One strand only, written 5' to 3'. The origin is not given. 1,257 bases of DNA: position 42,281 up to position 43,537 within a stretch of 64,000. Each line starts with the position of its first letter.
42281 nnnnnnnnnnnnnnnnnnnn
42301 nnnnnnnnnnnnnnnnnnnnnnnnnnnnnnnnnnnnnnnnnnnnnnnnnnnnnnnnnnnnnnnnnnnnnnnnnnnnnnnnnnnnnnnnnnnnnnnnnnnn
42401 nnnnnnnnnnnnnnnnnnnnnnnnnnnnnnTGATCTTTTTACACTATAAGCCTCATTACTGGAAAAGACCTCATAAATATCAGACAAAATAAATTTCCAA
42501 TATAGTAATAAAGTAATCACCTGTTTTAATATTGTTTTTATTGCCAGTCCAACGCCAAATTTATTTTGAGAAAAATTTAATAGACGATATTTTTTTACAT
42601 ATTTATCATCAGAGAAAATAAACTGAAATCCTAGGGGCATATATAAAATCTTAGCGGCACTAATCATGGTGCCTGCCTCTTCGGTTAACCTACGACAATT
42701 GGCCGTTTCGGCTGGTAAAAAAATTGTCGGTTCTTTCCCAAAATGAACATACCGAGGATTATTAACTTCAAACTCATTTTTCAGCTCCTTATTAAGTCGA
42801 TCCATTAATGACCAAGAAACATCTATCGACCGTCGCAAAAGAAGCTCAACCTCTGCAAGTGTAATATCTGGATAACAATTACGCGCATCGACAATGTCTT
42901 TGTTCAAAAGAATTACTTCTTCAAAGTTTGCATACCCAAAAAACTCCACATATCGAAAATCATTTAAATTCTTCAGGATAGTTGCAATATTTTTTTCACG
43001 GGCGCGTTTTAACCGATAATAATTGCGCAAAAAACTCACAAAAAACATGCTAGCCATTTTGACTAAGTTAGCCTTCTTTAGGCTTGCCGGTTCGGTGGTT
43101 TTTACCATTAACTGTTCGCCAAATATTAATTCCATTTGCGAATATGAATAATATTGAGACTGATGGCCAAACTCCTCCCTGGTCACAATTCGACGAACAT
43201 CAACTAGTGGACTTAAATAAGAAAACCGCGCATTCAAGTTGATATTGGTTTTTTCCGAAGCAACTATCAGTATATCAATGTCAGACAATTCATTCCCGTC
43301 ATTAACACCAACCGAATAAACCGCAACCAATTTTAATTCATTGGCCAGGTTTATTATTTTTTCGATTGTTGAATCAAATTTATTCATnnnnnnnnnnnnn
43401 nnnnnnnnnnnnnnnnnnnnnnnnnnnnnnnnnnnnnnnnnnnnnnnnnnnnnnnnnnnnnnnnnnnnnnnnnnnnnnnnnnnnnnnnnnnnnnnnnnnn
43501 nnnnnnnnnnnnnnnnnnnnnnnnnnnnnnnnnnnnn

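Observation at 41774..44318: Translationally coupled HprK-like kinase and nucleotidyltransferase-methyltransferase fusion inside the glycan locus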

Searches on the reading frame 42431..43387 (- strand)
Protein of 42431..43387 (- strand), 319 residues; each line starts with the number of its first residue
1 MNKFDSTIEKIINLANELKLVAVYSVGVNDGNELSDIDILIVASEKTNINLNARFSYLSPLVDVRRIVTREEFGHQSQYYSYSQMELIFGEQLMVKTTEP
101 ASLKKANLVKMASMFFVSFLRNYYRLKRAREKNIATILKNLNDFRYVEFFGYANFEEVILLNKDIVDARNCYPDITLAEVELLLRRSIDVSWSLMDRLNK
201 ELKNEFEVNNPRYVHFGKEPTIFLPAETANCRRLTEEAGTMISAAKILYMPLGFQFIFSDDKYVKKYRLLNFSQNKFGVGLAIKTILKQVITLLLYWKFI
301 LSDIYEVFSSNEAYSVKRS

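Call 28: search_protein_families(library=pfam, proteins=[window:42431-43387:-], max_evalue=5)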
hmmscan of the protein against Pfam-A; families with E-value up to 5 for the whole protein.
window:42431-43387:- (319 aa): 2 families
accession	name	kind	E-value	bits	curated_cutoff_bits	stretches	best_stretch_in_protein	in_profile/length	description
PF18765.7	Polbeta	-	0.007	16.9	26.9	1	8-61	3-55/93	Polymerase beta, Nucleotidyltransferase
PF01909.29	NTP_transf_2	-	0.073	13.9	21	1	25-49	22-46/93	Nucleotidyltransferase domain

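Call 32: predict_structure(alignment_id=A2)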
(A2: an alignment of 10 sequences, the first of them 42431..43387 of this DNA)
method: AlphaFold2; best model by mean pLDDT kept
length: 319 residues; sequences in the alignment: 10
mean_pLDDT: 86.5   pTM: 0.86
mean pLDDT of the five models: 86.5, 83.5, 83.0, 80.7, 69.5
residues with pLDDT >= 90: 151; 70-90: 139; 50-70: 29; < 50: 0
segments of 3 or more residues with pLDDT < 50: none
pLDDT, mean of each block of 10 residues (from residue 1): 82 92 89 87 77 80 89 89 89 72 86 91 90 94 90 83 94 95 97 95 89 87 91 85 77 94 91 73 84 87 79 68
secondary structure, 60 per line:
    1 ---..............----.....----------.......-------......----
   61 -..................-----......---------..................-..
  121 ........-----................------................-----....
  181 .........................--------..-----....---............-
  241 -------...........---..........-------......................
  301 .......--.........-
elements in order: H4-17 E22-26 E37-43 H51-56 E62-69 H70-79 E85-90 H100-117 H119-128 H134-149 H156-171 H177-205 E221-224 H228-239 E248-251 H252-258 H262-271 H279-307 H310-318

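Call 37: fold_search(model_id=the predicted structure, library=pdb)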
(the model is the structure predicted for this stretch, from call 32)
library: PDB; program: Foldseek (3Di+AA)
matches with E <= 10: 369; with E <= 0.001: 0
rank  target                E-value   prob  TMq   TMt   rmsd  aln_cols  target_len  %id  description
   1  6xz0                  1.2e-03  1.00  0.28  0.33  10.0       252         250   14  Crystal structure of spectinomycin adenyltransferase AAD(9) from Enterococcus faecialis with spectinomycin (released 2020-04-15)
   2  6sxj                  1.9e-03  0.99  0.29  0.35   9.8       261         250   14  Crystal structure of spectinomycin adenyltransferase AAD(9) from Enterococcus faecialis (released 2020-04-15)
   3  7ae2_B                3.8e-02  0.99  0.24  0.46   5.1       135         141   12  Crystal structure of HEPN(H107A-Y109F) toxin in complex with MNT antitoxin (released 2020-12-30)
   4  7ae9_H                4.0e-02  0.93  0.23  0.43   5.4       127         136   15  Crystal structure of mono-AMPylated HEPN(R46E) toxin in complex with MNT antitoxin (released 2020-12-30)
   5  2rff                  5.3e-02  0.95  0.17  0.41   5.9       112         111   20  Crystal structure of a putative nucleotidyltransferase (NP_343093.1) from Sulfolobus solfataricus at 1.40 A resolution (released 2007-10-16)
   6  6m6u_F                5.6e-02  0.99  0.21  0.47   3.9        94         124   22  Crystal structure the toxin-antitoxin MntA-HpeT mutant-D39ED41E (released 2020-09-30)
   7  7ae9_E                8.1e-02  0.97  0.24  0.46   4.8       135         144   14  Crystal structure of mono-AMPylated HEPN(R46E) toxin in complex with MNT antitoxin (released 2020-12-30)
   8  6m6v_A                1.1e-01  0.99  0.21  0.50   3.5        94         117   24  Crystal structure the toxin-antitoxin MntA-HepT (released 2020-09-30)
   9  6m6w_A                1.4e-01  0.97  0.20  0.47   4.0        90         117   26  Crystal structure the toxin-antitoxin MntA-HpeT mutant-Y104A (released 2020-09-30)
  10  7bxo_E                1.5e-01  0.97  0.20  0.45   4.1        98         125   24  Crystal structure of the toxin-antitoxin with AMP-PNP (released 2020-09-30)
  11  6m6w_F                1.5e-01  0.95  0.21  0.46   4.1        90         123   26  Crystal structure the toxin-antitoxin MntA-HpeT mutant-Y104A (released 2020-09-30)
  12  7bxo_A                1.7e-01  0.97  0.22  0.48   3.7        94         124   24  Crystal structure of the toxin-antitoxin with AMP-PNP (released 2020-09-30)
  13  6m6u_A                1.8e-01  0.97  0.21  0.48   3.9        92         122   23  Crystal structure the toxin-antitoxin MntA-HpeT mutant-D39ED41E (released 2020-09-30)
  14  4n06_B                1.9e-01  0.08  0.14  0.13  20.2       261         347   14  Crystal structure of Cas1 from Archaeoglobus fulgidus and its nucleolytic activity (released 2014-01-15)
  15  7ae9_F                2.2e-01  0.84  0.24  0.46   5.0       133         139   10  Crystal structure of mono-AMPylated HEPN(R46E) toxin in complex with MNT antitoxin (released 2020-12-30)
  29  1no5_B                9.6e-01  0.57  0.20  0.50   4.7        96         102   17  Structure of HI0073 from Haemophilus influenzae, the nucleotide binding domain of the HI0073/HI0074 two protein nucleo (released 2004-03-16)
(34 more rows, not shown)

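Call 50: find_related_loci(query=A4, collection=genome_contigs, flank=8000)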
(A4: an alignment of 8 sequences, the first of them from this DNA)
Query A4 (272 aa) in genome_contigs; peptide patterns used: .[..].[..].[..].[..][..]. (x = any residue, [..] = any of these).
139 stretches matched a pattern; 1 encode a relative of the query (tblastn E <= 1e-3); 1 distinct loci.
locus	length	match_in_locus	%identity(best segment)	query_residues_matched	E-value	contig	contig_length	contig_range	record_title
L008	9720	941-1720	34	6-267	2e-49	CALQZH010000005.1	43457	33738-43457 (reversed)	MAG: Parcubacteria group bacterium isolate Ike-150m-21 genome assembly, contig: Ike-150-c332, whole genome shotgun seque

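Call 51: search_protein_representatives(alignment_id=A4)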
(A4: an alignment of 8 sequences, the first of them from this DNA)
Query: 8 sequences, 272 profile positions. Proteins with E-value up to 0.001 (for the whole library): 79; up to 1e-10: 34; up to 1e-30: 28. The best 79 are listed.
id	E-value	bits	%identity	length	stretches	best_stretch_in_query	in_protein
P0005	7.1e-108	376.3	-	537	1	1-271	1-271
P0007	2.5e-107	374.5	-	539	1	1-272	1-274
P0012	2.0e-103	361.7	-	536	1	2-272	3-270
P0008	7.3e-95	333.6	-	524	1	1-272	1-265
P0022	5.3e-93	327.5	-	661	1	1-272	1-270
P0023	5.7e-92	324.1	-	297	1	5-272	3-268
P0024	2.0e-87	309.2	-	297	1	1-271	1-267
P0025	9.9e-85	300.4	-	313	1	4-258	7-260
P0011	1.6e-84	299.7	-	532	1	1-272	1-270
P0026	2.3e-78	279.5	-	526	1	12-272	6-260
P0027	7.4e-78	277.8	-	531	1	6-269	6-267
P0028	9.7e-69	247.9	-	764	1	6-266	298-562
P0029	3.3e-63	229.8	-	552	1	4-257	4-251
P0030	8.9e-62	225.1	-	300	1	11-272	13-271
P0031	1.8e-61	224.1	-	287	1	4-272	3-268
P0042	7.3e-46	172.9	-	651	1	10-257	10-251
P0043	8.5e-44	166.1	-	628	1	5-255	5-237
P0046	1.2e-16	77.1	-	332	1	22-266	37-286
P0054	1.4e-07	47.4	-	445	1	5-209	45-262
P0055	1.8e-07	47.0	-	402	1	6-249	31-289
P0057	3.6e-07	46.0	-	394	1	5-218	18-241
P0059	1.2e-06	44.3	-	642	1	5-223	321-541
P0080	3.5e-04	36.2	-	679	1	6-239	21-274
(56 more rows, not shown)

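Call 52: search_protein_families(library=pfam, proteins=[P0028, P0042, P0043, P0059, P0029, P0022, P0080, P0046, P0054, P0055], max_evalue=0.01)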
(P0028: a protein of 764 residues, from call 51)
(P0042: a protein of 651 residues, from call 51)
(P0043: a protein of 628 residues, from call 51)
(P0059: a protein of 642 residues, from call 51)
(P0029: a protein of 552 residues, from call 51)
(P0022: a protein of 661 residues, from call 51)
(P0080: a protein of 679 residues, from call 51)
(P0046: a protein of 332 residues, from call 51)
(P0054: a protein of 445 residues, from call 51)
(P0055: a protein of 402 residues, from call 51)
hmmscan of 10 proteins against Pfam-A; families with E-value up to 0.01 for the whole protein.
P0028 (764 aa): 8 families
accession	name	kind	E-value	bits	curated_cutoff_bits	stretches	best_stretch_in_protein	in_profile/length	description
PF13649.12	Methyltransf_25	-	1.2e-14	55.2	27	1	644-740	1-97/97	Methyltransferase domain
PF08241.18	Methyltransf_11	-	2.5e-13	50.9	21.2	1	646-744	2-95/95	Methyltransferase domain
PF13847.12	Methyltransf_31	-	1.8e-12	47.6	27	1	642-748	5-113/145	Methyltransferase domain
PF08242.18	Methyltransf_12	-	2.4e-10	41.5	30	1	645-742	1-98/98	Methyltransferase domain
PF03848.20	TehB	-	4e-09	36.6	20.4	1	614-710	4-100/193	Tellurite resistance protein TehB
PF05724.17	TPMT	-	0.00024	21.3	26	1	631-682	28-80/218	Thiopurine S-methyltransferase (TPMT)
PF13489.12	Methyltransf_23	-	0.0013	19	27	1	641-749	23-121/164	Methyltransferase domain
PF13671.12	AAA_33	-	0.0062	17.3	27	1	147-175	3-30/143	AAA domain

P0042 (651 aa): 1 family
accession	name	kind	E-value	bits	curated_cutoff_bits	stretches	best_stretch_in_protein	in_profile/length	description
PF13692.12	Glyco_trans_1_4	-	0.0023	18.6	27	0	488-597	2-115/142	Glycosyl transferases group 1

P0043 (628 aa): 0 families

P0059 (642 aa): 2 families
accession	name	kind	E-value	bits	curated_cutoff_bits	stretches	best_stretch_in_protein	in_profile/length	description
PF18765.7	Polbeta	-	2.2e-05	25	26.9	0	325-364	2-44/93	Polymerase beta, Nucleotidyltransferase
PF01909.29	NTP_transf_2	-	0.0011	19.8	21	0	74-119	2-46/93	Nucleotidyltransferase domain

P0029 (552 aa): 6 families
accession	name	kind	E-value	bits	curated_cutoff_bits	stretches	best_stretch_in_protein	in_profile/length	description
PF13649.12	Methyltransf_25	-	1.2e-10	42.3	27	1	355-454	1-97/97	Methyltransferase domain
PF13847.12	Methyltransf_31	-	4e-08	33.5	27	1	351-477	3-117/145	Methyltransferase domain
PF08241.18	Methyltransf_11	-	2.1e-07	31.9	21.2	1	356-458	1-95/95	Methyltransferase domain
PF08242.18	Methyltransf_12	-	2.4e-06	28.6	30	1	356-456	1-98/98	Methyltransferase domain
PF13489.12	Methyltransf_23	-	8.8e-06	26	27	1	341-518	12-161/164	Methyltransferase domain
PF05175.20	MTS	-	0.0011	19.1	23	1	338-477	18-156/170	Methyltransferase small domain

P0022 (661 aa): 2 families
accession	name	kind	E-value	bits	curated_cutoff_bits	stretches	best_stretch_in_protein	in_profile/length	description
PF13692.12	Glyco_trans_1_4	-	0.00016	22.4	27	1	501-604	4-108/142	Glycosyl transferases group 1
PF00534.26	Glycos_transf_1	-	0.00039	20.4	26.4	1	498-605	15-125/172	Glycosyl transferases group 1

P0080 (679 aa): 3 families
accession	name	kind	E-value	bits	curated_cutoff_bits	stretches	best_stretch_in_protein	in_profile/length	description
PF01522.26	Polysacc_deac_1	-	3.7e-15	56.4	23.1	1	396-513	3-105/124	Polysaccharide deacetylase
PF11959.13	DUF3473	-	1.7e-09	38.2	29.6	1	551-642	24-117/130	Domain of unknown function (DUF3473)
PF10096.14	DUF2334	-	5.1e-06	26.7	26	1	452-541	53-152/203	Uncharacterized protein conserved in bacteria (DUF2334)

P0046 (332 aa): 0 families

P0054 (445 aa): 0 families

P0055 (402 aa): 1 family
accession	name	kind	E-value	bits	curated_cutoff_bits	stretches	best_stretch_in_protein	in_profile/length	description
PF18765.7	Polbeta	-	0.0053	17.3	26.9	0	34-78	1-47/93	Polymerase beta, Nucleotidyltransferase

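Call 55: search_protein_families(library=pfam, alignment_id=A5, max_evalue=0.01)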
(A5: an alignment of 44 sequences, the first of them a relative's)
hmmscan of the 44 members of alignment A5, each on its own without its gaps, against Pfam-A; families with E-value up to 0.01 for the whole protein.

A. member 1, P0045 (223 aa): 0 families

B. families by the number of members that match (of 44 scanned): 6 families
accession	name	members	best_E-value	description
PF18765.7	Polbeta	7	0.00019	Polymerase beta, Nucleotidyltransferase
PF01909.29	NTP_transf_2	2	0.0015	Nucleotidyltransferase domain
PF23596.1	DUF7138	1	0.0034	Domain of unknown function (DUF7138)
PF02543.21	Carbam_trans_N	1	0.0051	Carbamoyltransferase N-terminus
PF24799.1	Paxt-1_C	1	0.0067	Partner of xrn-2 protein 1-like, C-terminal domain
PF03718.19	Glyco_hydro_49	1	0.0079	Glycosyl hydrolase family 49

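Call 58: find_encoding_contigs(protein=P0028, flank=8000, max_places=3)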
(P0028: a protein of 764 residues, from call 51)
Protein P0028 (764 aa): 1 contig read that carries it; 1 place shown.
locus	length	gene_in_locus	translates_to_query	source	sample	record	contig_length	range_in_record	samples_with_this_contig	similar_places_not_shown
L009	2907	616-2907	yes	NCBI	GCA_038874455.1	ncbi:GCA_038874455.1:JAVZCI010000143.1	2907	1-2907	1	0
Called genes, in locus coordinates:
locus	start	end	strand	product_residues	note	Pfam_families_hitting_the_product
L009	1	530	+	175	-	?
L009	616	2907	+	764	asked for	PF03848:TehB, PF08241:Methyltransf_11, PF08242:Methyltransf_12, PF13649:Methyltransf_25, PF13847:Methyltransf_31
